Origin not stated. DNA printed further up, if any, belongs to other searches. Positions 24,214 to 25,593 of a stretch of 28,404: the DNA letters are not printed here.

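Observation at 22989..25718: RNA repair module: tRNA-binding-domain-fused Rnl2-like ligase, FmdB zinc ribbon and Rnl1, with overlapping reading frames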

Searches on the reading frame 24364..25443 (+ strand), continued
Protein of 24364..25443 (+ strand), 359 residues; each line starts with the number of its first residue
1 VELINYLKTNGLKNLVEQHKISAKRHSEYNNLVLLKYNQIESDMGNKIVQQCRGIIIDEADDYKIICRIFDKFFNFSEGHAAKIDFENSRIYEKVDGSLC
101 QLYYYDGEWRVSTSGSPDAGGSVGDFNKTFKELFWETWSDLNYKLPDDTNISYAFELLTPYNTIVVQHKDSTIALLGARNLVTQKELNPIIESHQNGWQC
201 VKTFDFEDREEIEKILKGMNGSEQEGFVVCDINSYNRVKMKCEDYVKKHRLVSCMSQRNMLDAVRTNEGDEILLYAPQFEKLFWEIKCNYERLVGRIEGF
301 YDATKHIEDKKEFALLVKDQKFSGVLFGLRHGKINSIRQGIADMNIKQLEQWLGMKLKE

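Call 49: predict_structure(alignment_id=A2)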
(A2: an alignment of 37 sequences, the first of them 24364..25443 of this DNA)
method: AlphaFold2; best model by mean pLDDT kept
length: 359 residues; sequences in the alignment: 37
mean_pLDDT: 93.5   pTM: 0.79
mean pLDDT of the five models: 93.5, 92.6, 91.9, 91.8, 90.9
residues with pLDDT >= 90: 303; 70-90: 52; 50-70: 3; < 50: 1
segments of 3 or more residues with pLDDT < 50: none
pLDDT, mean of each block of 10 residues (from residue 1): 97 98 97 95 96 97 96 93 93 96 98 95 86 98 97 97 88 97 95 97 94 95 95 93 91 87 90 84 94 96 94 94 94 94 92 73
secondary structure, 60 per line:
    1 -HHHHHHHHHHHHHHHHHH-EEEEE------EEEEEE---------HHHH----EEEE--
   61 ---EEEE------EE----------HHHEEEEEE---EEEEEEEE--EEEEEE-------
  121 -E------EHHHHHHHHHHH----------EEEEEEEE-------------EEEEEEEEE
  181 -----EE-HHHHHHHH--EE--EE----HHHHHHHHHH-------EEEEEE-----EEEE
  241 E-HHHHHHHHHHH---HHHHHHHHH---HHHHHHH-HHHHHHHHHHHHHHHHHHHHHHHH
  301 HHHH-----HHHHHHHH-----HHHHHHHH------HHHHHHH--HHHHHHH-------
elements in order: H2-19 E21-25 E32-37 H47-50 E55-58 E64-67 E89-94 E98-105 E108-113 H130-140 E151-158 E172-180 H189-196 H209-218 E226-231 E237-241 H243-253 H257-265 H269-275 H277-304 H310-317 H323-330 H337-343 H346-352

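Call 52: fold_search(model_id=the predicted structure, library=pdb)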
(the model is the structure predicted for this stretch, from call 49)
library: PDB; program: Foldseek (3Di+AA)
matches with E <= 10: 424; with E <= 0.001: 69
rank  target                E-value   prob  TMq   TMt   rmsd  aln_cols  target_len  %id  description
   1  2c5u_A                3.4e-16  1.00  0.50  0.48  15.7       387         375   18  T4 RNA Ligase (Rnl1) Crystal Structure (released 2005-11-04)
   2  5tt6                  4.2e-15  1.00  0.50  0.48  15.3       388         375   18  T4 RNA Ligase 1 (K99M) (released 2017-03-08)
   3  9do4                  9.0e-15  1.00  0.51  0.50  15.7       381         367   20  Structure of T4 RNA Ligase 1 bound to ATP and Mg (released 2024-10-02)
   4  2vug_A                2.0e-09  1.00  0.43  0.41  14.5       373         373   16  The structure of an archaeal homodimeric RNA ligase (released 2008-06-03)
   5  9qw7_B                4.4e-09  1.00  0.53  0.51  13.3       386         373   16  The crystal structure of the adenyly transferase domain of Candida glabrata tRNA ligase (released 2025-09-17)
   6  8uce_A                8.9e-09  1.00  0.41  0.39  14.9       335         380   15  Thermophilic RNA Ligase from Palaeococcus pacificus + AMP (released 2024-02-21)
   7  8uci_B                9.4e-09  1.00  0.41  0.39  10.9       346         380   12  Thermophilic RNA Ligase from Palaeococcus pacificus K238G + AMP (released 2024-02-21)
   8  8uce_B                1.0e-08  1.00  0.44  0.42  10.4       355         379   12  Thermophilic RNA Ligase from Palaeococcus pacificus + AMP (released 2024-02-21)
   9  8uch                  1.1e-08  1.00  0.41  0.39   9.2       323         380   13  Thermophilic RNA Ligase from Palaeococcus pacificus K92A + ATP (released 2024-02-21)
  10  8ucf                  2.3e-08  1.00  0.41  0.39  10.9       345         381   13  Thermophilic RNA Ligase from Palaeococcus pacificus K238G (released 2024-02-21)
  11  8ucg_B                2.7e-08  1.00  0.45  0.43  10.4       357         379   13  Thermophilic RNA Ligase from Palaeococcus pacificus K92A (released 2024-02-21)
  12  8ucg_A                2.9e-08  1.00  0.41  0.39   9.4       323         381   13  Thermophilic RNA Ligase from Palaeococcus pacificus K92A (released 2024-02-21)
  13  5d1o_A                2.1e-07  1.00  0.44  0.42   6.4       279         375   15  Archaeal ATP-dependent RNA ligase - form 1 (released 2016-03-09)
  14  3qwu_A                2.3e-07  1.00  0.43  0.42  15.6       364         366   15  Putative ATP-dependent DNA ligase from Aquifex aeolicus. (released 2011-03-16)
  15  6vt5                  2.6e-07  1.00  0.32  0.34  13.6       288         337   13  Naegleria gruberi RNA ligase R4a K121A mutant apo (released 2020-04-08)
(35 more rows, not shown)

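Call 56: search_protein_families(library=pfam, proteins=[L007:2111-2431:+, L006:1435-2346:-], max_evalue=0.05)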
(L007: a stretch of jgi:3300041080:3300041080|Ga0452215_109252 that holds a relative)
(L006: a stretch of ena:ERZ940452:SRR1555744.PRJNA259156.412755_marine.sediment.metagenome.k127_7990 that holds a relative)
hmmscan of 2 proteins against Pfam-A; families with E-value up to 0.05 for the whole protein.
L007:2111-2431:+ (106 aa): 0 families

L006:1435-2346:- (303 aa): 4 families
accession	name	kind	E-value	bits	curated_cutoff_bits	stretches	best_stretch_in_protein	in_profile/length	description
PF14311.12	DUF4379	-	1.7e-09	38.2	24.5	2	86-120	20-55/56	Probable Treble clef zinc finger domain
PF21817.3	CapR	-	2.5e-06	28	24.2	2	83-119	22-67/67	CapR homology domain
PF01921.24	tRNA-synt_1f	-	0.011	15.1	27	1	6-43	195-232/360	tRNA synthetases class I (K)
PF24184.1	Phage_zn_bind_5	-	0.024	14.9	27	0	78-95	6-23/46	Phage zinc binding protein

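Call 57: find_related_loci(query=A2, collection=viral_contigs, flank=8000)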
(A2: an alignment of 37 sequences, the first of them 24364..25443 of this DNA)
Query A2 (359 aa) in viral_contigs; peptide patterns used: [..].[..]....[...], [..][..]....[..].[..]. (x = any residue, [..] = any of these).
400 stretches matched a pattern; 307 encode a relative of the query (tblastn E <= 1e-3); the best 80 are kept; 80 distinct loci.
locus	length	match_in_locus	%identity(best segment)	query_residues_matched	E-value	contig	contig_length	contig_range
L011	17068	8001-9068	45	1-356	1e-101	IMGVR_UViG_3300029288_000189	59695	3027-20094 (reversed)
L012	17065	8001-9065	44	3-356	5e-99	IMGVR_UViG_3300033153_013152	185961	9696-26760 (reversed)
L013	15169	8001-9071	42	1-355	1e-98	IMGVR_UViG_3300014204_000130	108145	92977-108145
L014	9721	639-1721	44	1-359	2e-93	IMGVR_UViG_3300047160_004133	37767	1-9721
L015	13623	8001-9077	43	1-356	3e-91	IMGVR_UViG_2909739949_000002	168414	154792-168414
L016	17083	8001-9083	40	1-353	1e-90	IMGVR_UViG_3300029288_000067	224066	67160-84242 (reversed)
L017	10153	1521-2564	40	1-351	3e-87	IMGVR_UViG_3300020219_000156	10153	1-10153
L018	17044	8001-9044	40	1-351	3e-87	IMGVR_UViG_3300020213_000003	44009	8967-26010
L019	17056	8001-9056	41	9-356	2e-86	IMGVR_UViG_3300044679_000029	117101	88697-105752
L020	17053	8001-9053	41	10-356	6e-86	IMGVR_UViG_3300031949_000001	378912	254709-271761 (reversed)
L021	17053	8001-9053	42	5-356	1e-83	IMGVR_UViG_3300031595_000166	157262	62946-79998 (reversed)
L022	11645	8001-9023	42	11-343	9e-83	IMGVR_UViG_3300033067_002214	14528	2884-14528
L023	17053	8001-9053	38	6-356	3e-82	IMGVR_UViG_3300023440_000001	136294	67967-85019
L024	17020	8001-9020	42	12-343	3e-82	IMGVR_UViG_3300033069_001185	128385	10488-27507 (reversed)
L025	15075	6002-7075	39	2-358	1e-80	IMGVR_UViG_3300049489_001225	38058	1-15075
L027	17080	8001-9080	40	1-352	5e-79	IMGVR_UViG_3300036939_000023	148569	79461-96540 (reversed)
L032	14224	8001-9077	40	1-353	5e-76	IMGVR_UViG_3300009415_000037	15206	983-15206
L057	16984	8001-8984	43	23-352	3e-86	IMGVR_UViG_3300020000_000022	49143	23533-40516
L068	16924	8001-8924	34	16-319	3e-53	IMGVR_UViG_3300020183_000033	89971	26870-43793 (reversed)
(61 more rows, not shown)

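Call 59: find_encoding_contigs(protein=P0138, flank=10000, max_places=1)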
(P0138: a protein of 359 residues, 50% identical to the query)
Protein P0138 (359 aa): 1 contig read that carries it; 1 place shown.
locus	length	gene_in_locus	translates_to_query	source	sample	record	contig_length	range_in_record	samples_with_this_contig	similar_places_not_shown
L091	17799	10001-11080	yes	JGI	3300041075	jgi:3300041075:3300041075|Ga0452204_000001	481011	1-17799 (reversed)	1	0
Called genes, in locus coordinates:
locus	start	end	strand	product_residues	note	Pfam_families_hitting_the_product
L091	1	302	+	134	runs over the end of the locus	-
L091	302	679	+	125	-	-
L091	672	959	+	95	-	-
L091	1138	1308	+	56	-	-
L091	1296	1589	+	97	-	-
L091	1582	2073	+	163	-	-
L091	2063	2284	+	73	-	-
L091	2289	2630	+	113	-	-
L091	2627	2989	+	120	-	-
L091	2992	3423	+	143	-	-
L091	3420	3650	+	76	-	-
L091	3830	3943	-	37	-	-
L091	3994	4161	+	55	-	-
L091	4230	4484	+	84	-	-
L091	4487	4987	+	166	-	-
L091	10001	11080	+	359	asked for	PF09511:RNA_lig_T4_1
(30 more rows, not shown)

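Call 64: search_protein_families(library=pfam, proteins=[L023:9077-9970:+, L027:9065-9931:+, L027:9919-10902:+, L016:10533-11498:+, L057:6596-7798:+, L068:7036-7926:+, L011:6728-7714:+, L032:10392-11276:+], max_evalue=0.001)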
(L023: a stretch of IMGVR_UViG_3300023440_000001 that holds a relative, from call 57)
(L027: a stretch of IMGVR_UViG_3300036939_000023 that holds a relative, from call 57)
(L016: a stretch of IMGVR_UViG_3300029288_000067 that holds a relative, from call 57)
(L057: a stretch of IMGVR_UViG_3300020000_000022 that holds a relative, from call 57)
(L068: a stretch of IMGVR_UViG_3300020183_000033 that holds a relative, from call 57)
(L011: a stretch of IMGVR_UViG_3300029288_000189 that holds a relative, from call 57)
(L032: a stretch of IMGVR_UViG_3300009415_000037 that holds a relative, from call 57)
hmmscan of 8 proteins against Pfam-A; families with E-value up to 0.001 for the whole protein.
L023:9077-9970:+ (298 aa): 5 families
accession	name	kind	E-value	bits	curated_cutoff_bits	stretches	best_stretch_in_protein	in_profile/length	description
PF25109.1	HAD_PNKP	-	1.7e-45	155.1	27.6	1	161-298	1-143/143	Polynucleotide kinase PNKP phosphatase domain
PF13671.12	AAA_33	-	1.7e-17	64.5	27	1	15-147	2-142/143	AAA domain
PF08433.16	KTI12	-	1.2e-09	38.6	22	1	15-150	4-142/271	Chromatin associated protein KTI12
PF06414.18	Zeta_toxin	-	1.6e-05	24.9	22.3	1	12-105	16-120/199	Zeta toxin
PF18143.6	HAD_SAK_2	-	7.9e-05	23.5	27.5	1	164-278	2-115/139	HAD domain in Swiss Army Knife RNA repair proteins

L027:9065-9931:+ (289 aa): 4 families
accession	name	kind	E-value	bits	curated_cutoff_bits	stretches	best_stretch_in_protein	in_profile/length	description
PF25109.1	HAD_PNKP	-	3.5e-33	115.2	27.6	1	154-284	2-139/143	Polynucleotide kinase PNKP phosphatase domain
PF13671.12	AAA_33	-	1e-11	45.7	27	1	10-126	1-121/143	AAA domain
PF01583.26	APS_kinase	-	2.9e-05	24.6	21.1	0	9-130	3-128/152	Adenylylsulphate kinase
PF24694.1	LNS2_PITM1-3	-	5.5e-05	23.6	27.7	1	156-242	1-79/124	PITM 1-3, LNS2 domain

L027:9919-10902:+ (328 aa): 2 families
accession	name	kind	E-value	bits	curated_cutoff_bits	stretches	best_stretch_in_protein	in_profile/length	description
PF09414.15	RNA_ligase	-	7.3e-19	69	27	1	35-225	1-171/171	RNA ligase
PF18043.6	T4_Rnl2_C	-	6.8e-14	52.4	27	1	245-313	3-74/82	T4 RNA ligase 2 C-terminal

L016:10533-11498:+ (322 aa): 5 families
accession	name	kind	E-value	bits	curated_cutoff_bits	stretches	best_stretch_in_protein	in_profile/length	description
PF25109.1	HAD_PNKP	-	1.8e-26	93.4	27.6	1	181-319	4-141/143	Polynucleotide kinase PNKP phosphatase domain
PF13671.12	AAA_33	-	5.5e-17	62.8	27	1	26-144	2-121/143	AAA domain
PF03767.20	Acid_phosphat_B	-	1.2e-08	35.2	27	1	197-283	101-187/230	HAD superfamily, subfamily IIIB (Acid phosphatase)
PF06414.18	Zeta_toxin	-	2.3e-06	27.7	22.3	1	18-103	11-105/199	Zeta toxin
PF24694.1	LNS2_PITM1-3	-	2.1e-05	25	27.7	1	217-288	21-91/124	PITM 1-3, LNS2 domain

L057:6596-7798:+ (401 aa): 4 families
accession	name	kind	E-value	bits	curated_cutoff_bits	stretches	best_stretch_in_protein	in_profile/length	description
PF25109.1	HAD_PNKP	-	9.4e-46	155.9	27.6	1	263-401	1-143/143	Polynucleotide kinase PNKP phosphatase domain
PF13671.12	AAA_33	-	4.6e-13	50.1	27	1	96-242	1-140/143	AAA domain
PF08433.16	KTI12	-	2.5e-08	34.2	22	1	96-242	3-137/271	Chromatin associated protein KTI12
PF09949.15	APP1_cat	-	0.00067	20.1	27.1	0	265-359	2-99/154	Phosphatidate phosphatase APP1, catalytic domain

L068:7036-7926:+ (297 aa): 3 families
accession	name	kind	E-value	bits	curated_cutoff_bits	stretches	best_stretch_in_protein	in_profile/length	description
PF25109.1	HAD_PNKP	-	3.7e-31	108.6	27.6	1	158-291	2-139/143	Polynucleotide kinase PNKP phosphatase domain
PF13671.12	AAA_33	-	1.4e-18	68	27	1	8-143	3-138/143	AAA domain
PF06414.18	Zeta_toxin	-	5.3e-09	36.2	22.3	1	5-144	17-169/199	Zeta toxin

L011:6728-7714:+ (329 aa): 2 families
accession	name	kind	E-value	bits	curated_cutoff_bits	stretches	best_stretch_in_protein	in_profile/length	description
PF21189.3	PHA02142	-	6.4e-34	116.7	27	1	5-87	2-92/92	PHA02142 OB-fold domain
PF09414.15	RNA_ligase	-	4.3e-22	79.5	27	1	154-318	4-169/171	RNA ligase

L032:10392-11276:+ (295 aa): 4 families
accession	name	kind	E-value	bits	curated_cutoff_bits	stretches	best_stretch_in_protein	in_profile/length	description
PF25109.1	HAD_PNKP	-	7.2e-43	146.6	27.6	1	160-290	2-140/143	Polynucleotide kinase PNKP phosphatase domain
PF13671.12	AAA_33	-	1.2e-10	42.3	27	1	16-132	6-121/143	AAA domain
PF24694.1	LNS2_PITM1-3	-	6.3e-07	29.9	27.7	1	162-240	1-73/124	PITM 1-3, LNS2 domain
PF03767.20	Acid_phosphat_B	-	6.1e-06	26.3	27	1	149-267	67-201/230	HAD superfamily, subfamily IIIB (Acid phosphatase)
